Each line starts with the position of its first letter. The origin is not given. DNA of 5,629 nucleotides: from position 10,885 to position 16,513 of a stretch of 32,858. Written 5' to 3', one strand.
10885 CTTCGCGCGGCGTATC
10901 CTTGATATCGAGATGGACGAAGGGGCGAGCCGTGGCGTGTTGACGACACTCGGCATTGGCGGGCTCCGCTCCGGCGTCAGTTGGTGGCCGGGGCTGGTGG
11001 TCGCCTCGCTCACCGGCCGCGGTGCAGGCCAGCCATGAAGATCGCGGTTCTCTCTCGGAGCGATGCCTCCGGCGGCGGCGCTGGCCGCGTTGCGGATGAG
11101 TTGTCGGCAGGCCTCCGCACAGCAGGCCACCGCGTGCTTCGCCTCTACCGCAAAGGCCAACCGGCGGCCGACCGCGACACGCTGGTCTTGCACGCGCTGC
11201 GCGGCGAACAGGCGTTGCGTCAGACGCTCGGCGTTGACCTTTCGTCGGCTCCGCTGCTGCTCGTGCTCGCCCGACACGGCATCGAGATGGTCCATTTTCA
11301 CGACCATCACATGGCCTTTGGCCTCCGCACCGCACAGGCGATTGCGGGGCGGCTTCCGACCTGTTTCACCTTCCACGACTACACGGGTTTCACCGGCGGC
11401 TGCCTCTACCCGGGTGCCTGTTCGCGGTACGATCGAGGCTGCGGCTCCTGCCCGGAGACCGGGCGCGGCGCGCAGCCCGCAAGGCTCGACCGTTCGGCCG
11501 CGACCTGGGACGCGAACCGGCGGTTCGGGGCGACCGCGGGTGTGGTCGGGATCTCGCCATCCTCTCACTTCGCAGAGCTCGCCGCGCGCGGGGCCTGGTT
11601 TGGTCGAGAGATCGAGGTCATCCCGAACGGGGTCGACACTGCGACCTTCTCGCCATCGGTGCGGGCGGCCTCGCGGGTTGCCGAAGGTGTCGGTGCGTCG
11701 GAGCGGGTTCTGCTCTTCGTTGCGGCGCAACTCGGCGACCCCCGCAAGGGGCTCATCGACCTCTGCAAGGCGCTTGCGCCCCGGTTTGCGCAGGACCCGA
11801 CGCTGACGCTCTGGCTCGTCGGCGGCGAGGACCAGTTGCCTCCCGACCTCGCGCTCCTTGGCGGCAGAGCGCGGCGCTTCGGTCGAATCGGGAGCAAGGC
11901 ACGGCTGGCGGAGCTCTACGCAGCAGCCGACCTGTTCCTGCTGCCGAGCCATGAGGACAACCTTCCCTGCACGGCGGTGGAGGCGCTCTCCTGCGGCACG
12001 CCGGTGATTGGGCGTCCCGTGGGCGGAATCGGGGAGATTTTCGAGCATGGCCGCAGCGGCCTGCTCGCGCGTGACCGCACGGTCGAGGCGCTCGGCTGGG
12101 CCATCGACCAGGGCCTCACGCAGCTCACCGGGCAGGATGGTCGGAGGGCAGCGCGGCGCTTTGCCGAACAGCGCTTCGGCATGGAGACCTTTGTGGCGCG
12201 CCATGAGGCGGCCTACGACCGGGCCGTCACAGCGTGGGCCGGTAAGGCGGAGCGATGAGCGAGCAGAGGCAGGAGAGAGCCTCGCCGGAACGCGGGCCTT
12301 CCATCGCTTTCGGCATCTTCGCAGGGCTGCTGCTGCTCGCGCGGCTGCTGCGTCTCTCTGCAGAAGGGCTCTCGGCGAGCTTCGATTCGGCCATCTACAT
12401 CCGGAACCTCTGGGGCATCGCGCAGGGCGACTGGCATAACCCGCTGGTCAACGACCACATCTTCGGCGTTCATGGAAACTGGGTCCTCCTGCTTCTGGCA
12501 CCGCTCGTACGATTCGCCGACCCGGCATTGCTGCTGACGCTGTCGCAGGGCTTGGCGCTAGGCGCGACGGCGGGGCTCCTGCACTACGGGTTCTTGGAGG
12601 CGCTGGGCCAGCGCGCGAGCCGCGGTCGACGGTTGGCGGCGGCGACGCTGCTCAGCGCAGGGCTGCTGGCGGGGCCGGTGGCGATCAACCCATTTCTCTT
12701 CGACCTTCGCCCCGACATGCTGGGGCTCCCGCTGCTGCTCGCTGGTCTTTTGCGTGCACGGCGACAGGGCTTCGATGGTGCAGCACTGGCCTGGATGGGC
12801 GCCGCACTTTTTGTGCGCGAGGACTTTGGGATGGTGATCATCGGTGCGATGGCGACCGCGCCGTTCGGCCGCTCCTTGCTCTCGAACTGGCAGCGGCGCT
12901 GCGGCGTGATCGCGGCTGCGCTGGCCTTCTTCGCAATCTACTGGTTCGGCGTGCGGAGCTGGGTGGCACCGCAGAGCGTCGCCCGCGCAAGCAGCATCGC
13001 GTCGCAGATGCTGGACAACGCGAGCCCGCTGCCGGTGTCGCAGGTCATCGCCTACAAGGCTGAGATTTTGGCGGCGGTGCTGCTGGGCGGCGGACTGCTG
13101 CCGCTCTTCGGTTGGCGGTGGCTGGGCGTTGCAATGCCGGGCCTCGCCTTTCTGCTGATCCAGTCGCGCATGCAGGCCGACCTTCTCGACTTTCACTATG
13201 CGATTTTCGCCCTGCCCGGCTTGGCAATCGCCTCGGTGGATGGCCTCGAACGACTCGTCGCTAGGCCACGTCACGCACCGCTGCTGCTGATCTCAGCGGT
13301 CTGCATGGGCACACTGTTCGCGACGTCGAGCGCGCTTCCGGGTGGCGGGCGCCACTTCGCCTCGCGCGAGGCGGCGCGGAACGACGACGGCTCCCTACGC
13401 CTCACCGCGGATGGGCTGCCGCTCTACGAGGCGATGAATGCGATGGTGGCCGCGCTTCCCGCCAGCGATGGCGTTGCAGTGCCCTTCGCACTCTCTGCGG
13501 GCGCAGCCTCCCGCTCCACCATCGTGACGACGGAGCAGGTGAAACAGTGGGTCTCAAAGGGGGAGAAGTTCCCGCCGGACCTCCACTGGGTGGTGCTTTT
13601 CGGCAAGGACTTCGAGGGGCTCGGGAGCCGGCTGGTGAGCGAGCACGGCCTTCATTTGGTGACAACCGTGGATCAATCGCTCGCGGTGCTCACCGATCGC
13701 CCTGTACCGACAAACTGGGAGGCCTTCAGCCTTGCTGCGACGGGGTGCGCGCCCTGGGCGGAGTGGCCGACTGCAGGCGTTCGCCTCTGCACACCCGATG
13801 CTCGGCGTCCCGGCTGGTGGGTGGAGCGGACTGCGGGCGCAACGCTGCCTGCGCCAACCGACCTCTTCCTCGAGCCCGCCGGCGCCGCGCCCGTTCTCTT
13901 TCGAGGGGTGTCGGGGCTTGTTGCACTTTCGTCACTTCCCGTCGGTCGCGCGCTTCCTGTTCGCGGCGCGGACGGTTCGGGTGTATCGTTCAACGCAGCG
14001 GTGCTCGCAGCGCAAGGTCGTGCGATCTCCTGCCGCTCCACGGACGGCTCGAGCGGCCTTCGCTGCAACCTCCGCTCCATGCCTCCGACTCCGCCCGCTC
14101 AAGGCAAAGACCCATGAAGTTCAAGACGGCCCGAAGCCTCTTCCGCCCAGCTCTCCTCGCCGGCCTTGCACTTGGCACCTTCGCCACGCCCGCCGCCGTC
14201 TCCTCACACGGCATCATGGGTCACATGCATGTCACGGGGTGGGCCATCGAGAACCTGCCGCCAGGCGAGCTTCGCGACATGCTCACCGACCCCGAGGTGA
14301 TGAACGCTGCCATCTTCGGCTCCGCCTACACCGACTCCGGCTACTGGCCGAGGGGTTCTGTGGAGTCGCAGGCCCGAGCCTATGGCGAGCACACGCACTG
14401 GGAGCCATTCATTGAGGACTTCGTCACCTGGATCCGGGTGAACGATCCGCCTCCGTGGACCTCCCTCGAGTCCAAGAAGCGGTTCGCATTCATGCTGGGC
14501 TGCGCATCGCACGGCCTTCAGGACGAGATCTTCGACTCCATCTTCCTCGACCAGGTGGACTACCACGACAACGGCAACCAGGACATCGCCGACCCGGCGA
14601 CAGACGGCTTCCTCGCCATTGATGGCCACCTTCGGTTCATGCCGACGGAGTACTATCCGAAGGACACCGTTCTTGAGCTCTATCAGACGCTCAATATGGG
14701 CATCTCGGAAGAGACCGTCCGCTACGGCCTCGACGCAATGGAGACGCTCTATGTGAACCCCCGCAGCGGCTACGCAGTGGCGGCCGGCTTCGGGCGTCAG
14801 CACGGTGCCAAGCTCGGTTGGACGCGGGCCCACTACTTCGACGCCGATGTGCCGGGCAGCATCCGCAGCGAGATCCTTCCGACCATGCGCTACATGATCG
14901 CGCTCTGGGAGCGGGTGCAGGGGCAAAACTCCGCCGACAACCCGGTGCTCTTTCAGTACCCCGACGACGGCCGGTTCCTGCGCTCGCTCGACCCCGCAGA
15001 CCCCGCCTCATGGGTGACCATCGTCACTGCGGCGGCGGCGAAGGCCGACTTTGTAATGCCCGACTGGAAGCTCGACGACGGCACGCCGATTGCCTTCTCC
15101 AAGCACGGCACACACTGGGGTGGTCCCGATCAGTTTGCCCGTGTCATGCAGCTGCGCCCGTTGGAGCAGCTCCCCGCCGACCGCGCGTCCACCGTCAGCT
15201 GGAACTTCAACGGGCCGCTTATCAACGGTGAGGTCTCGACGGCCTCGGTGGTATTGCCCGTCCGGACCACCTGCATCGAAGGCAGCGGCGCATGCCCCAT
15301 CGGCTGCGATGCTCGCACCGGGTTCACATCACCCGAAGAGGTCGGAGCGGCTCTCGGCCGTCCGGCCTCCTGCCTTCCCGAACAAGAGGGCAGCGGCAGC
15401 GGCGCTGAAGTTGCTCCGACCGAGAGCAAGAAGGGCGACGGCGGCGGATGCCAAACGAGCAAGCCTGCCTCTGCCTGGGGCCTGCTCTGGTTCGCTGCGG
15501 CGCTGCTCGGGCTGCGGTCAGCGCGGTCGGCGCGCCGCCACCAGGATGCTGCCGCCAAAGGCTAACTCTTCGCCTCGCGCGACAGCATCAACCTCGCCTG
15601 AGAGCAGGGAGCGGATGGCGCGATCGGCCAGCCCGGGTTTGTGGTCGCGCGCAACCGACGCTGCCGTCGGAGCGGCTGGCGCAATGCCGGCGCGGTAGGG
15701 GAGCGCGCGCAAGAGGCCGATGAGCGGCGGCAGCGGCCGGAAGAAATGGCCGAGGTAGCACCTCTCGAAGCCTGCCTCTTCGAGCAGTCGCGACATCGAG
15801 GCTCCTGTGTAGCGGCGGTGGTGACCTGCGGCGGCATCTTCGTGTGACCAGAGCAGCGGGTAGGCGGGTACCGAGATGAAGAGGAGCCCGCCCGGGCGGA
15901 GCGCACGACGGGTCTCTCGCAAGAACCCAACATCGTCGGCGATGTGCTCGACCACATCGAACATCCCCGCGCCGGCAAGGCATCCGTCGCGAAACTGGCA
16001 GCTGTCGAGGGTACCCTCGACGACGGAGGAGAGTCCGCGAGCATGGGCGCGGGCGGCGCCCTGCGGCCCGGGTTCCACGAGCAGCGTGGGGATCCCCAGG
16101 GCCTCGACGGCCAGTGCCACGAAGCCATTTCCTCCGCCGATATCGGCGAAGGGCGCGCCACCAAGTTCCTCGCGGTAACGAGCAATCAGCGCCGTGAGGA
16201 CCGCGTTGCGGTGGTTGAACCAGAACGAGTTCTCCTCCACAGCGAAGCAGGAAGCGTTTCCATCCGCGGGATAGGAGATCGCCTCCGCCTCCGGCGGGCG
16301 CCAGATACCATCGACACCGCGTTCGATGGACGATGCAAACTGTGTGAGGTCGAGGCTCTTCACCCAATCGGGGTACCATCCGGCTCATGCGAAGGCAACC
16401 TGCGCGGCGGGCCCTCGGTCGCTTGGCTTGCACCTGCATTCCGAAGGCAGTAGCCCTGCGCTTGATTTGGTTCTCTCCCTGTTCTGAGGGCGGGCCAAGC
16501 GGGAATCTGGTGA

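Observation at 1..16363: GT-C-rich envelope glycosylation locus without canonical polysaccharide export or polymerase genes (candidate undescribed lipid-linked glycosylation system)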

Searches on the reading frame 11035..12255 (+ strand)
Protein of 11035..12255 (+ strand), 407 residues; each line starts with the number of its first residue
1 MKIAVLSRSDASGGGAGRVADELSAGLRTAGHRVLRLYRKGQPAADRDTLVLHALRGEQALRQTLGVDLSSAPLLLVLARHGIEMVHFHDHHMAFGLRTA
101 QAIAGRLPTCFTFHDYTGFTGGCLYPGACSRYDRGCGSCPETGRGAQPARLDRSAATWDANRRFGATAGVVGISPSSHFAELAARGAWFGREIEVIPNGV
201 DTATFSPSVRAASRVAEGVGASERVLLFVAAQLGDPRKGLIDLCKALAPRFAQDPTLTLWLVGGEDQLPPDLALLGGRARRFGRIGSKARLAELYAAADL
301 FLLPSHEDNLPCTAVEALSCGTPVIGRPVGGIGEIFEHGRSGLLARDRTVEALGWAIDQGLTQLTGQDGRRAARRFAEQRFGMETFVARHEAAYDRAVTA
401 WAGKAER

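Call 6: search_protein_families(library=pfam, proteins=[window:11035-12255:+], max_evalue=0.01)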
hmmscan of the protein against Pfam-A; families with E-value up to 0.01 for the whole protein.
window:11035-12255:+ (407 aa): 6 families
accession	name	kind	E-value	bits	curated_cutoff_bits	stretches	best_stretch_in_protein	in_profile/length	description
PF13692.12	Glyco_trans_1_4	-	7.8e-23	81.7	27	1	224-360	2-139/142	Glycosyl transferases group 1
PF00534.26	Glycos_transf_1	-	7e-19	68.4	26.4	1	221-362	13-157/172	Glycosyl transferases group 1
PF13439.12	Glyco_transf_4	-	1.6e-15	58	28.5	1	14-203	2-169/170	Glycosyltransferase Family 4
PF13579.12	Glyco_trans_4_4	-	1.1e-07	32.8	29.7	1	14-199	1-158/158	Glycosyl transferase 4-like domain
PF13524.12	Glyco_trans_1_2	-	5.3e-07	30.1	25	1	281-356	30-107/144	Glycosyl transferase-like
PF20706.3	GT4-conflict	-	3.3e-06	26.8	26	1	287-351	271-335/385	Family 4 Glycosyltransferase in conflict systems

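Call 8: search_protein_families(library=ncbifam, proteins=[window:11035-12255:+], max_evalue=0.1)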
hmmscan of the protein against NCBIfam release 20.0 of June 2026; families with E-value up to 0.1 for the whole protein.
window:11035-12255:+ (407 aa): 31 families (the best 25 are shown)
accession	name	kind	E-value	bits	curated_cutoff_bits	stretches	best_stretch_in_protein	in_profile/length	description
TIGR03999.1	thiol_BshA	equivalog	2.1e-22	79.6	273.7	1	176-397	152-373/375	N-acetyl-alpha-D-glucosaminyl L-malate synthase BshA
TIGR03088.1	stp2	hypoth_equivalog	1.4e-21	77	409.05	1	193-396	162-372/374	TIGR03088 family PEP-CTERM/XrtA system glycosyltransferase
TIGR03449.1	mycothiol_MshA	equivalog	1.1e-19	70.7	462.5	1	192-398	189-404/406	D-inositol-3-phosphate glycosyltransferase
NF041876.1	EPS_EpsE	equivalog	1.4e-15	57.5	400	1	191-381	186-380/389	exopolysaccharide biosynthesis GT4 family glycosyltransferase EpsE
TIGR04063.1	stp3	hypoth_equivalog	4e-14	52.3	442.05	1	181-398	171-396/397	TIGR04063 family PEP-CTERM/XrtA system glycosyltransferase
TIGR02149.1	glgA_Coryne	subfamily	3.5e-13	49.4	302.4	1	288-385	274-378/391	glycogen synthase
TIGR04047.1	MSMEG_0565_glyc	hypoth_equivalog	8.8e-13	48.1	259.85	1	189-395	157-372/373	MSMEG_0565 family glycosyltransferase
NF053787.1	GlcN_PG_synth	equivalog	1e-12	47.6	480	1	191-396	164-358/361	N-acetylglucosaminyl phosphatidylglycerol synthase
NF047684.1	TeichurnBiosyTuaC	equivalog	1.6e-12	47.1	550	1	189-362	183-353/391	teichuronic acid biosynthesis protein TuaC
NF038229.1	Glyco4_Geo_Pelo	equivalog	5.6e-11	42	400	1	171-367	113-310/338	GPMC system family 4 glycosyltransferase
TIGR04015.1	WcaC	equivalog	2.6e-10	40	784.85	1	110-336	130-345/405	colanic acid biosynthesis glycosyltransferase WcaC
NF012028.0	PRK15484.1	subfamily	6.9e-09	35.3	618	2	289-392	268-373/380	lipopolysaccharide N-acetylglucosaminyltransferase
TIGR04157.1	glyco_rSAM_CFB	subfamily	6.3e-08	32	400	1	193-344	195-347/406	TIGR04157 family glycosyltransferase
NF038295.1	EPS_HpsP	equivalog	1.3e-07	30.9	550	1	190-394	176-384/388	hormogonium polysaccharide biosynthesis glycosyltransferase HpsP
NF053513.1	Gtran_IagA_BgsA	equivalog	4.7e-07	29.1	460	1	189-347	125-285/333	LTA glycolipid anchor biosynthesis glycosyltransferase, IagA/BgsA family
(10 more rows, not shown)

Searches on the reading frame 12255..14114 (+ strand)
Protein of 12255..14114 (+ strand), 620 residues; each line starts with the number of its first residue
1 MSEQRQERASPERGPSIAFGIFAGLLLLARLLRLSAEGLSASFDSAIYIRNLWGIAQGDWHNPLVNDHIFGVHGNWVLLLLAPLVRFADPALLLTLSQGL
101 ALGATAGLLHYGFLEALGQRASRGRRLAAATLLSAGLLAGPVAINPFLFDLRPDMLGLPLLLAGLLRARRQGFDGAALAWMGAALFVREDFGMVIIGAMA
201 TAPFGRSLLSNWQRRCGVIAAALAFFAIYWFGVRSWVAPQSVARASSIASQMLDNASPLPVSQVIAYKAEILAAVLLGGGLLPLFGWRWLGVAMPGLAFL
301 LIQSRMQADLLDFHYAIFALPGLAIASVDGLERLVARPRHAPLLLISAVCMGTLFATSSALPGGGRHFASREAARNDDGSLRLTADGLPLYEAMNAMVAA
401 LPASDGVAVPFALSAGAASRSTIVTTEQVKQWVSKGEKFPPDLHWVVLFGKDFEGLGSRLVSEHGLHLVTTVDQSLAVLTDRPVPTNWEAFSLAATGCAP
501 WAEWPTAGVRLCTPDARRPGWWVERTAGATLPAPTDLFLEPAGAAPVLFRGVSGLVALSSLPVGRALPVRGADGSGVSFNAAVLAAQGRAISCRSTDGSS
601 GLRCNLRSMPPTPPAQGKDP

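Call 6: search_protein_families(library=pfam, proteins=[window:12255-14114:+], max_evalue=0.01)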
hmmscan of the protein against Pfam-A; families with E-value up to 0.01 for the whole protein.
window:12255-14114:+ (620 aa): 1 family
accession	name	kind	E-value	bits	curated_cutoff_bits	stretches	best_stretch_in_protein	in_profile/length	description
PF09852.15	DUF2079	-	1.9e-27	96.9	28.2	1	39-459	5-431/459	Predicted membrane protein (DUF2079)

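Call 8: search_protein_families(library=ncbifam, proteins=[window:12255-14114:+], max_evalue=0.1)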
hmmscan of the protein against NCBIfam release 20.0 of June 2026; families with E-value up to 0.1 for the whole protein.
window:12255-14114:+ (620 aa): 0 families

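Call 13: search_solved_structures(query=window:12255-14114:+, max_evalue=10)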
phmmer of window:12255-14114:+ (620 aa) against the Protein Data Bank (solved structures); distinct sequences matched with E-value up to 10: 6.
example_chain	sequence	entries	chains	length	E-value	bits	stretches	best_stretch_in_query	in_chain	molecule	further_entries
5b83_A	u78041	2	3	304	0.14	13.8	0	425-472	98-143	tetra ubiquitin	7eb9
7yui_A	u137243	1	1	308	0.15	13.8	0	425-472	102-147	Polyubiquitin-C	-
5h07_A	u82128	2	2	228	0.6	11.8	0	425-472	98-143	Polyubiquitin-C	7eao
5vix_A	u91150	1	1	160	1.7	10.3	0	425-472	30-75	Polyubiquitin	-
6njd_A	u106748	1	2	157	1.7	10.3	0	425-477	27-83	Di-ubiquitin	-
5oe7_B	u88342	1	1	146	3.1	9.4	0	425-472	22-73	Polyubiquitin-C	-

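Call 75: search_protein_families(library=pfam, proteins=[window:12255-14114:+], max_evalue=10)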
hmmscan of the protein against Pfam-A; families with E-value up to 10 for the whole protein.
window:12255-14114:+ (620 aa): 1 family
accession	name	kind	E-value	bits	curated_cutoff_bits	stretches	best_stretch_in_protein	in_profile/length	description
PF09852.15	DUF2079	-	1.9e-27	96.9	28.2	1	39-459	5-431/459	Predicted membrane protein (DUF2079)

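Call 91: search_dna_similar(query=window:12255-14114:+, collection=plasmids, mode=protein, max_evalue=0.001, max_rows=25)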
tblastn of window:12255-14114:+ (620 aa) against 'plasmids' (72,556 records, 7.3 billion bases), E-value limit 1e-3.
No match.

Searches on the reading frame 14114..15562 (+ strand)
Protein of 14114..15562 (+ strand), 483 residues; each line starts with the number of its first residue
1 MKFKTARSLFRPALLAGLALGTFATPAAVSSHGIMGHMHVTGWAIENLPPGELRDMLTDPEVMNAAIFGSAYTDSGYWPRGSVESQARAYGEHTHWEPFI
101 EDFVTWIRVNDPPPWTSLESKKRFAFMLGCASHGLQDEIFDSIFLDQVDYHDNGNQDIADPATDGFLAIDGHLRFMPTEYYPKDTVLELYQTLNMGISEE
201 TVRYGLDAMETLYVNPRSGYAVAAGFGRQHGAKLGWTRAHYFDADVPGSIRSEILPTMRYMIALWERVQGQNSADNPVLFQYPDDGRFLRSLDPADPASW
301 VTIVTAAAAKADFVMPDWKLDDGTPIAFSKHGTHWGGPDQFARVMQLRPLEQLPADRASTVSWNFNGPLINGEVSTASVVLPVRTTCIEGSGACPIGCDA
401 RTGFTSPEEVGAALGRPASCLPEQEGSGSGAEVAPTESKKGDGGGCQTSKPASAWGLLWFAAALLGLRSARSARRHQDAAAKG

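Call 7: search_protein_families(library=pfam, proteins=[window:14114-15562:+], max_evalue=0.01)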
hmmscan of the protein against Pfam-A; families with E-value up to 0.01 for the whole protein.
window:14114-15562:+ (483 aa): 1 family
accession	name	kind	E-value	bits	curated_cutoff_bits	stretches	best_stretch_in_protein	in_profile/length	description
PF00882.24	Zn_dep_PLPC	-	0.0014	19.1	26.8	1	37-137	2-93/167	Zinc dependent phospholipase C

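Call 9: search_protein_families(library=ncbifam, proteins=[window:14114-15562:+], max_evalue=0.1)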
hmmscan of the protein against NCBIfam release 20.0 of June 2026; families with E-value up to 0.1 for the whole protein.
window:14114-15562:+ (483 aa): 1 family
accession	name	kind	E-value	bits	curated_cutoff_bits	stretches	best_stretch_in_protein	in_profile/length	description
NF045523.1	MXAN_5453_fam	exception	0.093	11.2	500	0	404-476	474-541/544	MXAN_5453 family MXYO-CTERM-anchored protein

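Call 75: search_protein_families(library=pfam, proteins=[window:14114-15562:+], max_evalue=10)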
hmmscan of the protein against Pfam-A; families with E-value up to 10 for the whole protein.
window:14114-15562:+ (483 aa): 1 family
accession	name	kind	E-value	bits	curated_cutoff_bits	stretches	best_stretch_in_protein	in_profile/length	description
PF00882.24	Zn_dep_PLPC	-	0.0014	19.1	26.8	1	37-137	2-93/167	Zinc dependent phospholipase C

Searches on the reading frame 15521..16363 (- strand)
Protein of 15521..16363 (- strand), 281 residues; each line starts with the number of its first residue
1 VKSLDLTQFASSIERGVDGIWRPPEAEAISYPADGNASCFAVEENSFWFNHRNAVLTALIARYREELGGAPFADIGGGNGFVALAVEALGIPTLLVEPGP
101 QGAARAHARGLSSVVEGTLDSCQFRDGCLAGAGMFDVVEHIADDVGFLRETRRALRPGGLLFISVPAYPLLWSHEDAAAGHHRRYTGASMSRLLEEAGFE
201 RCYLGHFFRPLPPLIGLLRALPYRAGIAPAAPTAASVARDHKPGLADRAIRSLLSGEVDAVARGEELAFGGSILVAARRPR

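Call 7: search_protein_families(library=pfam, proteins=[window:15521-16363:-], max_evalue=0.01)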
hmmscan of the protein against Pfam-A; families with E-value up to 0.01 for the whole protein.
window:15521-16363:- (281 aa): 4 families
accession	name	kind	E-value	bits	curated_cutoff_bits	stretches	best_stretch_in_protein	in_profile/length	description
PF13489.12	Methyltransf_23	-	1.1e-12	48.4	27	1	51-200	4-160/164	Methyltransferase domain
PF08241.18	Methyltransf_11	-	1.4e-09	38.9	21.2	1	74-163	2-95/95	Methyltransferase domain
PF13649.12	Methyltransf_25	-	0.00022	22.3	27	1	74-159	3-97/97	Methyltransferase domain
PF08242.18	Methyltransf_12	-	0.00067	20.8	30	1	74-161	2-98/98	Methyltransferase domain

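Call 9: search_protein_families(library=ncbifam, proteins=[window:15521-16363:-], max_evalue=0.1)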
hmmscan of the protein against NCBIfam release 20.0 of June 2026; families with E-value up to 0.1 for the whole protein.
window:15521-16363:- (281 aa): 4 families
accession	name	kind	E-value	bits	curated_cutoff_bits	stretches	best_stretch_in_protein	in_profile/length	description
NF000133.1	Erm32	exception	0.00013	21.6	550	1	69-171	88-189/280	23S rRNA (guanine(748)-N(1))-methyltransferase Erm(32)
NF045667.1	MTase_DVU1556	equivalog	0.00019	20.9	155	1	69-164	23-120/213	DVU_1556 family methyltransferase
TIGR01983.1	UbiG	equivalog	0.0062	15.9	102.95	1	69-164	50-152/228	bifunctional 2-polyprenyl-6-hydroxyphenol methylase/3-demethylubiquinol 3-O-methyltransferase UbiG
NF001790.0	PRK00517.3-3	equivalog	0.036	13.4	269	1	50-129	104-179/262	50S ribosomal protein L11 methyltransferase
